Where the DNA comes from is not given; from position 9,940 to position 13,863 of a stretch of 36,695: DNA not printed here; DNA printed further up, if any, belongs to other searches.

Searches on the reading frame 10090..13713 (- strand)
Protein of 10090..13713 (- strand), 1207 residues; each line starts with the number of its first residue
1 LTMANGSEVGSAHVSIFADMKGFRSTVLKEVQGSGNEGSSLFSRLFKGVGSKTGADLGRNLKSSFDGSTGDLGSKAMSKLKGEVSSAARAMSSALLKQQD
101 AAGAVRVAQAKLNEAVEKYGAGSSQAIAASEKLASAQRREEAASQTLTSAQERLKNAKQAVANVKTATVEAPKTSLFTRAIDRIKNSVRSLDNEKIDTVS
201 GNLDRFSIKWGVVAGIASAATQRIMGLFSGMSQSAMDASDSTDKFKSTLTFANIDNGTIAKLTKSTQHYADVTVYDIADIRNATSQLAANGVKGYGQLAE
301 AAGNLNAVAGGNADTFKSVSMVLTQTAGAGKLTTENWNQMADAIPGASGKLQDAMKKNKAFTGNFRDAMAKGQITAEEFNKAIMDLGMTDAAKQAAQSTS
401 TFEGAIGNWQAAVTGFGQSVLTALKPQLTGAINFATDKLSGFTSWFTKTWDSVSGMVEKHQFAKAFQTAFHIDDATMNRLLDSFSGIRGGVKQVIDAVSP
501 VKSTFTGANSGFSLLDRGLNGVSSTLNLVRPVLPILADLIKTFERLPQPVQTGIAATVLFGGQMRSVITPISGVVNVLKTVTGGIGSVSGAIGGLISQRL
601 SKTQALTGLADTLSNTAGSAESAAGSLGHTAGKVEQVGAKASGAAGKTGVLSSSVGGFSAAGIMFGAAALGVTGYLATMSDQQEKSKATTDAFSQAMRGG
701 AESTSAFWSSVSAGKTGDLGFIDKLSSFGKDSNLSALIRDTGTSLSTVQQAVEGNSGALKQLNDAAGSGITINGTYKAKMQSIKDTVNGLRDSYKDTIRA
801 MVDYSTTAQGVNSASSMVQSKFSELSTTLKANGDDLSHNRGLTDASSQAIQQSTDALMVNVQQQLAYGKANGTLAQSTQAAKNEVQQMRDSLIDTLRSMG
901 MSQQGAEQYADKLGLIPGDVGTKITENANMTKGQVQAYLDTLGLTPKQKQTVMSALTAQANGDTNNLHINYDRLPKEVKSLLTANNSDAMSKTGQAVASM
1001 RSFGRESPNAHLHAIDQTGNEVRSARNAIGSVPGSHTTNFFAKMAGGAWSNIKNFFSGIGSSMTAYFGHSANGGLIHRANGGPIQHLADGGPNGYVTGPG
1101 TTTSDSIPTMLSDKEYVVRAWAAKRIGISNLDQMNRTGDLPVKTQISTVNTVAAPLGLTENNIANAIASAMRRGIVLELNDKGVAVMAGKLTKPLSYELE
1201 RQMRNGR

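Call 7: search_protein_families(library=pfam, proteins=[window:10090-13713:-], max_evalue=0.01)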
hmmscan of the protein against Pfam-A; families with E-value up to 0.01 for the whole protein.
window:10090-13713:- (1207 aa): 1 family
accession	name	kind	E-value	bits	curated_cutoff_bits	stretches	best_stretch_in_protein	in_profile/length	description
PF20155.4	TMP_3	-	1.2e-31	110.3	41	1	234-416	2-186/192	Tape measure protein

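Call 8: search_protein_families(library=phrogs, proteins=[window:10090-13713:-], max_evalue=0.01)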
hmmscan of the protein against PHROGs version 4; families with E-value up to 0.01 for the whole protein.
window:10090-13713:- (1207 aa): 9 families
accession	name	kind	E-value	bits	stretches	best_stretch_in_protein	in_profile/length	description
phrog_167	-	tail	7.2e-26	91.3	1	75-706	191-750/1555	tail length tape measure protein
phrog_58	-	tail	2.5e-19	70.2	1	75-611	197-665/1544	tail length tape measure protein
phrog_1204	-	tail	5.2e-18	65.4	1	174-537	140-535/1483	tail protein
phrog_971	-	lysis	5.9e-10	39.4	2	2-588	12-507/1338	endolysin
phrog_9228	-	tail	7e-10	38.8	1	33-331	20-292/1425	tail length tape measure protein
phrog_6090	-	tail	6.2e-08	31.7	1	1086-1136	1093-1143/1853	tail length tape measure protein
phrog_8927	-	tail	5.7e-05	22.3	1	8-428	2-430/1619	tail length tape measure protein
phrog_1272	-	tail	0.0016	17.2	0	83-341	120-365/1606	tail length tape measure protein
phrog_24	-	tail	0.0026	16.9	1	1055-1155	907-999/1151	tail length tape measure protein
